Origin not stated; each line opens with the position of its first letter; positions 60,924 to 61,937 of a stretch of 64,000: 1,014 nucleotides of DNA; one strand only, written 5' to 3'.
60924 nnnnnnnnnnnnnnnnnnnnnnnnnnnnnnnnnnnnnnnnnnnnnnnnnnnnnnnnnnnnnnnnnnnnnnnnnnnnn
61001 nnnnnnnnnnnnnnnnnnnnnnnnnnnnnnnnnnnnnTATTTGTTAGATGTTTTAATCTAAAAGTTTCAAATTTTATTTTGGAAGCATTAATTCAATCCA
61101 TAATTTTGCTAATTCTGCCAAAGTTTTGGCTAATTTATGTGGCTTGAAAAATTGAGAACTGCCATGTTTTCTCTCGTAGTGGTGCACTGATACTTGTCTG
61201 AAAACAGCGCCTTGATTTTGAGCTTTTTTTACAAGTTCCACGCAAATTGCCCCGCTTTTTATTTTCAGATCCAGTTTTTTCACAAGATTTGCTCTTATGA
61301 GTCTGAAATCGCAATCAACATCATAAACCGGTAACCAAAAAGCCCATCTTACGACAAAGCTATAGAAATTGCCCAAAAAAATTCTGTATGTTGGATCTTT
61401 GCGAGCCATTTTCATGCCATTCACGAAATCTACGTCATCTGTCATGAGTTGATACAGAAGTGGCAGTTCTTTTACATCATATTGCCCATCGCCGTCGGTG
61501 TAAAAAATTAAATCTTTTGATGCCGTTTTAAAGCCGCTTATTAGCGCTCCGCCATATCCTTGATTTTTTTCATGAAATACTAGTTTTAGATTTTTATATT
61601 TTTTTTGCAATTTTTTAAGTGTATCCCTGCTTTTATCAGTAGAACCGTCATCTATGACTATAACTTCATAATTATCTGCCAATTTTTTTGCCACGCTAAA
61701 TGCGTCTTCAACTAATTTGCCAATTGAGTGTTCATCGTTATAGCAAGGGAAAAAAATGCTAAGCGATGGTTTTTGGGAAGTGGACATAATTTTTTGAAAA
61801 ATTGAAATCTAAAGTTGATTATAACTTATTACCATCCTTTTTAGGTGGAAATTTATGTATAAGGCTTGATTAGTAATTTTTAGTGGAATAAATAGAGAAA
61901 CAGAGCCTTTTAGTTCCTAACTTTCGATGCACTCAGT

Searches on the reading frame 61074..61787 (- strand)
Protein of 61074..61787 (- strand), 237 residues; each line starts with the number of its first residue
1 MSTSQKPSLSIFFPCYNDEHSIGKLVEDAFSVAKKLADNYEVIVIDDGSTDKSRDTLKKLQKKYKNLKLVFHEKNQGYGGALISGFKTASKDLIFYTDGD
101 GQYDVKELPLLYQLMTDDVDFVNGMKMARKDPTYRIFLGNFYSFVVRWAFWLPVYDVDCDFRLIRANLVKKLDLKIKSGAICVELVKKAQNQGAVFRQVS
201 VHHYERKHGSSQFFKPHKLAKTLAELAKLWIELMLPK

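Call 7: find_encoding_contigs(protein=window:61074-61787:-, flank=10000, max_places=6)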
Protein window:61074-61787:- (237 aa): no gene with exactly this product is on record in the collection.

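Call 50: find_homologous_proteins(query=window:61074-61787:-, max_evalue=1e-40)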
Query window:61074-61787:- (237 aa): 7884 proteins with E <= 1e-40 among 8000 candidates; the best 120 are listed.
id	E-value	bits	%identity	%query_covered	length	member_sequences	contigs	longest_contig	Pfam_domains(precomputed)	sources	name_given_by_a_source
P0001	7.8e-154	528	99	100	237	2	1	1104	PF13641.13,PF00535.33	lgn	-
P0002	7.9e-127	439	81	98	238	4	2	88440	PF10111.15,PF13641.13,PF00535.33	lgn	-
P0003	4.2e-120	417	78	98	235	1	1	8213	PF10111.15,PF13641.13,PF00535.33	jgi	jgi:glycosyltransferase involved in cell wall biosynthesis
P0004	5.9e-119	414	76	100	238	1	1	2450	PF10111.15,PF13641.13,PF00535.33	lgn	-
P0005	4.9e-115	401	74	98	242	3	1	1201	PF13641.13,PF00535.33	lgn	-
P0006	1.6e-113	396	74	97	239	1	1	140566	PF10111.15,PF13641.13,PF00535.33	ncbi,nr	ncbi:MAG: glycosyltransferase family 2 protein [bacterium]|nr:glycosyltransferase family 2 protein [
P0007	2.1e-113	396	72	99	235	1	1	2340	PF10111.15,PF13641.13,PF00535.33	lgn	-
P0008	3.8e-112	391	71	98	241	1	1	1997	PF10111.15,PF13641.13,PF00535.33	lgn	-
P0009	4.8e-111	388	72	97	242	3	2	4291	PF10111.15,PF13641.13,PF00535.33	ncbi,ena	-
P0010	4.9e-111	388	71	97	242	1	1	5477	PF13641.13,PF00535.33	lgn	-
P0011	7.0e-111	387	73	98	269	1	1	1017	PF10111.15,PF13641.13,PF00535.33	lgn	-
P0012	2.5e-110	385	70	97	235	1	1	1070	PF13641.13,PF00535.33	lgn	-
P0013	3.0e-110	385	70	97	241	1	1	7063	PF13641.13,PF00535.33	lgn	-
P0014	3.3e-110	385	73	97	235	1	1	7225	PF10111.15,PF13641.13,PF00535.33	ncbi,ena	-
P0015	3.3e-110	385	72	98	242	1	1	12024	PF13641.13,PF00535.33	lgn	-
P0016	4.0e-110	385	70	97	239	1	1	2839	PF10111.15,PF13641.13,PF00535.33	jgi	jgi:glycosyltransferase involved in cell wall biosynthesis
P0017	4.1e-110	385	70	97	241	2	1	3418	PF10111.15,PF13641.13,PF00535.33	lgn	-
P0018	8.2e-110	384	71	96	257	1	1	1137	PF13641.13,PF00535.33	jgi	-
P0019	9.7e-110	384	70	99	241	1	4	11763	PF13641.13,PF00535.33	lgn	-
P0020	1.3e-109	383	71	99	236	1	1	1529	PF13641.13,PF00535.33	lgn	-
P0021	1.6e-109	383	72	97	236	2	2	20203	PF00535.33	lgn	-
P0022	1.9e-109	383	72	100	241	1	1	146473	PF10111.15,PF00535.33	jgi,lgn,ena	-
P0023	2.7e-109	382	71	97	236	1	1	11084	PF13641.13,PF00535.33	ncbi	-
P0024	3.4e-109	382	70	97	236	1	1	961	PF10111.15,PF13641.13,PF00535.33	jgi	jgi:glycosyltransferase involved in cell wall biosynthesis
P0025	5.8e-109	381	72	97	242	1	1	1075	PF13641.13,PF00535.33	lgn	-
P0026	7.6e-109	381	70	97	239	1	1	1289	PF10111.15,PF13641.13,PF00535.33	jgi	jgi:glycosyltransferase involved in cell wall biosynthesis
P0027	1.0e-108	380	71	97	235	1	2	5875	PF10111.15,PF13641.13,PF00535.33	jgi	jgi:glycosyltransferase involved in cell wall biosynthesis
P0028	1.1e-108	380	71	98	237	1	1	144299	PF10111.15,PF00535.33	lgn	-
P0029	1.2e-108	380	70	98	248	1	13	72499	PF00535.33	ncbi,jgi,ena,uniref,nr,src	ncbi:hypothetical protein A3D00_01980 [Candidatus Woesebacteria bacterium RIFCSPHIGHO2_02_FULL_38_9]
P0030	1.2e-108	380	70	97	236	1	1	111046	PF10111.15,PF13641.13,PF00535.33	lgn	-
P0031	1.5e-108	380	69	99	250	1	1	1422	PF13641.13,PF00535.33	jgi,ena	-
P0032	2.1e-108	379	71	97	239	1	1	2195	PF13641.13,PF00535.33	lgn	-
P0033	2.2e-108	379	67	99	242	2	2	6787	PF13641.13,PF00535.33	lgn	-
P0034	2.3e-108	379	69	99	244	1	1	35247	PF13641.13,PF00535.33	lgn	-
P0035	2.4e-108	379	69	99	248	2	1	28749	PF10111.15,PF13641.13,PF00535.33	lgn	-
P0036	3.1e-108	379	70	100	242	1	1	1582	PF10111.15,PF13641.13,PF00535.33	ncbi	-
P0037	5.0e-108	378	69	99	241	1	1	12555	PF10111.15,PF13641.13,PF00535.33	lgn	-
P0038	7.1e-108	377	69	97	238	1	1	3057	PF10111.15,PF13641.13,PF00535.33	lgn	-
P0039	9.4e-108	377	68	98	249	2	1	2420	PF10111.15,PF13641.13,PF00535.33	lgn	-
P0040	1.9e-107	376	69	99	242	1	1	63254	PF13641.13,PF00535.33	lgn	-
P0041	1.9e-107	376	68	99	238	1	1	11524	PF13641.13,PF00535.33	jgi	jgi:glycosyltransferase involved in cell wall biosynthesis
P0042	2.0e-107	376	70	100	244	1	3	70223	PF13641.13,PF00535.33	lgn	-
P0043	2.2e-107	376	71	97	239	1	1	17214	PF10111.15,PF13641.13,PF00535.33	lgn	-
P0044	2.8e-107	376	69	98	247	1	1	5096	PF10111.15,PF13641.13,PF00535.33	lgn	-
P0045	4.2e-107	375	69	99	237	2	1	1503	PF13641.13,PF00535.33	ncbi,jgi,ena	-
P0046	4.3e-107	375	70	97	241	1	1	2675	PF13641.13,PF00535.33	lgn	-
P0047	5.0e-107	375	70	97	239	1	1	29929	PF13641.13,PF00535.33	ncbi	-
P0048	7.1e-107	374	69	99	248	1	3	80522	PF10111.15,PF13641.13,PF00535.33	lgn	-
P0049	8.8e-107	374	69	97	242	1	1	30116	PF10111.15,PF13641.13,PF00535.33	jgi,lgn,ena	-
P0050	1.1e-106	374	68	99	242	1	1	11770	PF00535.33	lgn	-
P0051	1.1e-106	374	70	99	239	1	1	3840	PF13641.13,PF00535.33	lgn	-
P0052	1.4e-106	373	69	98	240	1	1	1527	PF10111.15,PF13641.13,PF00535.33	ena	-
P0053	1.8e-106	373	68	99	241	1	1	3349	PF10111.15,PF13641.13,PF00535.33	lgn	-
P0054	2.3e-106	372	68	97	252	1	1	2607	PF10111.15,PF13641.13,PF00535.33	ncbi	-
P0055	2.4e-106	372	69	97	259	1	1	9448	PF13641.13,PF00535.33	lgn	-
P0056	4.0e-106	372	67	99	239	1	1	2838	PF10111.15,PF13641.13,PF00535.33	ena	-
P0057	4.6e-106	372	70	97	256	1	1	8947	PF13641.13,PF00535.33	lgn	-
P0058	5.7e-106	371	68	98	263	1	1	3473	PF13641.13,PF00535.33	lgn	-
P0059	5.8e-106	371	67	99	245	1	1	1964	PF13641.13,PF00535.33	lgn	-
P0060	6.3e-106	371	67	99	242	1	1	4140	PF10111.15,PF13641.13,PF00535.33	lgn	-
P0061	7.2e-106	371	69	99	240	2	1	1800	PF10111.15,PF13641.13,PF00535.33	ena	-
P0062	8.0e-106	371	69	99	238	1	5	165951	PF13641.13,PF00535.33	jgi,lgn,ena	jgi:glycosyltransferase involved in cell wall biosynthesis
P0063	9.4e-106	370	69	99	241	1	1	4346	PF00535.33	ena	-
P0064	1.0e-105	370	69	99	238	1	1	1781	PF13641.13,PF00535.33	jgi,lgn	-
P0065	1.0e-105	370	71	97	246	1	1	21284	PF10111.15,PF13641.13,PF00535.33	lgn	-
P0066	1.2e-105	370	67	99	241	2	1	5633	PF10111.15,PF13641.13,PF00535.33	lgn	-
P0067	1.6e-105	370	69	98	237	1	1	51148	PF10111.15,PF13641.13,PF00535.33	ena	-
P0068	1.8e-105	370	68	97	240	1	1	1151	PF13641.13,PF00535.33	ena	-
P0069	1.8e-105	370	64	100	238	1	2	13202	PF13641.13,PF00535.33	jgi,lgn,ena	-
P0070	1.8e-105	370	68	99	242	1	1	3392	PF10111.15,PF13641.13,PF00535.33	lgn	-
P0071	1.8e-105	370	69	97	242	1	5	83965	PF10111.15,PF13641.13,PF00535.33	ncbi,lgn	-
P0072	2.2e-105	369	68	99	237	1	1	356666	PF10111.15,PF13641.13,PF00535.33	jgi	jgi:glycosyltransferase involved in cell wall biosynthesis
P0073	2.6e-105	369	69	98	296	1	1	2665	PF13641.13,PF00535.33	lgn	-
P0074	2.6e-105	369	69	97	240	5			PF10111.15,PF13641.13,PF00535.33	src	-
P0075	2.7e-105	369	69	97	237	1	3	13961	PF10111.15,PF13641.13,PF00535.33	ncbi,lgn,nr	ncbi:MAG: glycosyltransferase family 2 protein [Candidatus Blackburnbacteria bacterium]|nr:glycosylt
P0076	2.9e-105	369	66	99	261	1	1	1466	PF13641.13,PF00535.33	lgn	-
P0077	3.4e-105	369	66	99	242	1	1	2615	PF10111.15,PF13641.13,PF00535.33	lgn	-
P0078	3.6e-105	369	68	99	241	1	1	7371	PF10111.15,PF13641.13,PF00535.33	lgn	-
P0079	3.7e-105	369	68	98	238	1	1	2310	PF13641.13,PF00535.33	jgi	jgi:glycosyltransferase involved in cell wall biosynthesis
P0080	3.9e-105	368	69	97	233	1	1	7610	PF13641.13,PF00535.33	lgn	-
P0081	4.0e-105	368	67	99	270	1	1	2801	PF10111.15,PF13641.13,PF00535.33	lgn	-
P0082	4.3e-105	368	67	99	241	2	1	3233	PF10111.15,PF13641.13,PF00535.33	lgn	-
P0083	5.0e-105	368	70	97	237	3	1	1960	PF13641.13,PF00535.33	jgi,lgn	jgi:glycosyltransferase involved in cell wall biosynthesis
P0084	5.2e-105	368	67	99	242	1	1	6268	PF13641.13,PF00535.33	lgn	-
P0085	6.8e-105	368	68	97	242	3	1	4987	PF13641.13,PF00535.33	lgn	-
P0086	6.8e-105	368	70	96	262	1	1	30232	PF00535.33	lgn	-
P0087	6.9e-105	368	67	98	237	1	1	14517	PF10111.15,PF13641.13,PF00535.33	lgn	-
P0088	7.3e-105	368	68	99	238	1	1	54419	PF13641.13,PF00535.33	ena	-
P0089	8.7e-105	367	67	100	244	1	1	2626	PF10111.15,PF13641.13,PF00535.33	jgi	jgi:glycosyltransferase involved in cell wall biosynthesis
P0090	9.8e-105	367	68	99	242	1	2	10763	PF10111.15,PF13641.13,PF00535.33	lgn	-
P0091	1.0e-104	367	69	98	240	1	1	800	PF10111.15,PF13641.13,PF00535.33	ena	-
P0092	1.1e-104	367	69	97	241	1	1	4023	PF13641.13,PF00535.33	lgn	-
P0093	1.1e-104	367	69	98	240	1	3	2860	PF10111.15,PF13641.13,PF00535.33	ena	-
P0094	1.4e-104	367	68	99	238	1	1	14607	PF13641.13,PF00535.33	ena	-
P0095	1.4e-104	367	68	99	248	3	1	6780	PF13641.13,PF00535.33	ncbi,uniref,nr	ncbi:MAG: Glycosyl transferase family 2 [Candidatus Daviesbacteria bacterium GW2011_GWA2_42_7]|unire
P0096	1.6e-104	366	70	97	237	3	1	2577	PF00535.33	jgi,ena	-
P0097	1.9e-104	366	70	97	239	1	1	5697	PF13641.13,PF00535.33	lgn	-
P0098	2.2e-104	366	69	97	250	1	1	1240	PF10111.15,PF00535.33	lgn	-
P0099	2.2e-104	366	67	97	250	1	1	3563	PF10111.15,PF13641.13,PF00535.33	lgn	-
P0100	2.7e-104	366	69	97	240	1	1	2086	PF00535.33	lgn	-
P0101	2.7e-104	366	66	98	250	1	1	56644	PF00535.33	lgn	-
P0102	3.1e-104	366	69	98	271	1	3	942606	PF13641.13,PF00535.33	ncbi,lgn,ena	-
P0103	3.4e-104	365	68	97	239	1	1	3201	PF13641.13,PF00535.33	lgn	-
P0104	3.5e-104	365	68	97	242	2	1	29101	PF10111.15,PF13641.13,PF00535.33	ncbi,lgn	-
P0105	4.6e-104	365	66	99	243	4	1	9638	PF13641.13,PF00535.33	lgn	-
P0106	4.8e-104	365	68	98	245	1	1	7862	PF13641.13,PF00535.33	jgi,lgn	jgi:glycosyltransferase involved in cell wall biosynthesis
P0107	5.1e-104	365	67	99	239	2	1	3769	PF00535.33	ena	-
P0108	5.2e-104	365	69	96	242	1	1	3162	PF10111.15,PF13641.13,PF00535.33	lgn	-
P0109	5.6e-104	365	67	97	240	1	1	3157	PF13641.13,PF00535.33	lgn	-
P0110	6.5e-104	364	68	97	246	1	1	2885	PF10111.15,PF13641.13,PF00535.33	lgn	-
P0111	6.5e-104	364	71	92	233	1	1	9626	PF10111.15,PF13641.13,PF00535.33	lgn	-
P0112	6.5e-104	364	68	97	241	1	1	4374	PF13641.13,PF00535.33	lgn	-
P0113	6.8e-104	364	69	97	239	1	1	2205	PF10111.15,PF13641.13,PF00535.33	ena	-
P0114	9.8e-104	364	69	97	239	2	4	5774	PF10111.15,PF00535.33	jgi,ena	-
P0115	1.0e-103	364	68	93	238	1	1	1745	PF13641.13,PF00535.33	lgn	-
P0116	1.1e-103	364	68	97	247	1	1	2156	PF13641.13,PF00535.33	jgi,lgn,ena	-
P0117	1.2e-103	364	68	99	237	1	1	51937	PF10111.15,PF13641.13,PF00535.33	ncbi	-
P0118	1.3e-103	363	67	97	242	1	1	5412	PF13641.13,PF00535.33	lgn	-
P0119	1.3e-103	363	67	96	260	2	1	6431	PF00535.33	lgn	-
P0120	1.5e-103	363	68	98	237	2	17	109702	PF10111.15,PF13641.13,PF00535.33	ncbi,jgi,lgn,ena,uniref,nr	ncbi:MAG: hypothetical protein A3D24_01840 [Candidatus Blackburnbacteria bacterium RIFCSPHIGHO2_02_F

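Call 51: find_encoding_contigs(protein=P0001, flank=10000, max_places=5)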
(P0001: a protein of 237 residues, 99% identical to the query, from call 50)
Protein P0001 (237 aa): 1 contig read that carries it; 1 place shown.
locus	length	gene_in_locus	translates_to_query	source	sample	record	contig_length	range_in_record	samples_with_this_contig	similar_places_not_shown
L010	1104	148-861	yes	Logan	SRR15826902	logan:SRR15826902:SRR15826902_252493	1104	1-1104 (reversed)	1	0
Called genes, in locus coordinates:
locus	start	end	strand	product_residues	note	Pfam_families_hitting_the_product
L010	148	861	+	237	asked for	PF13641:Glyco_tranf_2_3 (weak), PF00535:Glycos_transf_2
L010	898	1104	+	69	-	?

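Call 52: find_encoding_contigs(protein=P0002, flank=10000, max_places=5)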
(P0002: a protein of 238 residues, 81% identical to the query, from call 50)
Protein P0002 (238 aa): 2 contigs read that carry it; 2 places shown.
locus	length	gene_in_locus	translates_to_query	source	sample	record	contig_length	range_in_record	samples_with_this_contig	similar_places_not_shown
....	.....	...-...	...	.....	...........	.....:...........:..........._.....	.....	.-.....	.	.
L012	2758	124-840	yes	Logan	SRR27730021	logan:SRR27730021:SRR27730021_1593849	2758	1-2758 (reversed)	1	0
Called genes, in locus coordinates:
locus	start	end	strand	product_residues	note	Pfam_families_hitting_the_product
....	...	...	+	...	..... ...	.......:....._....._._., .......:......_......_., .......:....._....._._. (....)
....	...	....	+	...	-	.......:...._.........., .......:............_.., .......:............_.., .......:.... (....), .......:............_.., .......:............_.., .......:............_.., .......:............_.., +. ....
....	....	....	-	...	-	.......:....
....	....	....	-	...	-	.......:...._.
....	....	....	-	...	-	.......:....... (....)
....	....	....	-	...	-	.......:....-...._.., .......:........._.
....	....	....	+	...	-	-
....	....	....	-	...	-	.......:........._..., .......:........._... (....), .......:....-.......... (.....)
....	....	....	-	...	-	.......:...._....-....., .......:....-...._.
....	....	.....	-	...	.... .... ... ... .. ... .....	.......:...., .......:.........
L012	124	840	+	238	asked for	PF13641:Glyco_tranf_2_3, PF00535:Glycos_transf_2, PF10111:Glyco_tranf_2_2 (weak)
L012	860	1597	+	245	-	PF01209:Ubie_methyltran, PF03141:Methyltransf_29, PF13489:Methyltransf_23, PF02353:CMAS (weak), PF13847:Methyltransf_31, PF08241:Methyltransf_11, PF08242:Methyltransf_12, PF13649:Methyltransf_25, +2 more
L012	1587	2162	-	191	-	PF04307:YdjM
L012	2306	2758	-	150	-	?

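Call 87: search_protein_families(library=pfam, proteins=[window:61074-61787:-], max_evalue=0.001)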
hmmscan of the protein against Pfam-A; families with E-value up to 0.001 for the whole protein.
window:61074-61787:- (237 aa): 3 families
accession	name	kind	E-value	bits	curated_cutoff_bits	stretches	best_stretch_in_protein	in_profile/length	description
PF00535.33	Glycos_transf_2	-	3.7e-28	99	23.3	1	10-147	1-132/168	Glycosyl transferase family 2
PF13641.12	Glyco_tranf_2_3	-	2.7e-08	34.5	27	1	7-141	1-138/230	Glycosyltransferase like family 2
PF10111.15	Glyco_tranf_2_2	-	1.4e-05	25.2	27.3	1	26-101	15-92/276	Glycosyltransferase like family 2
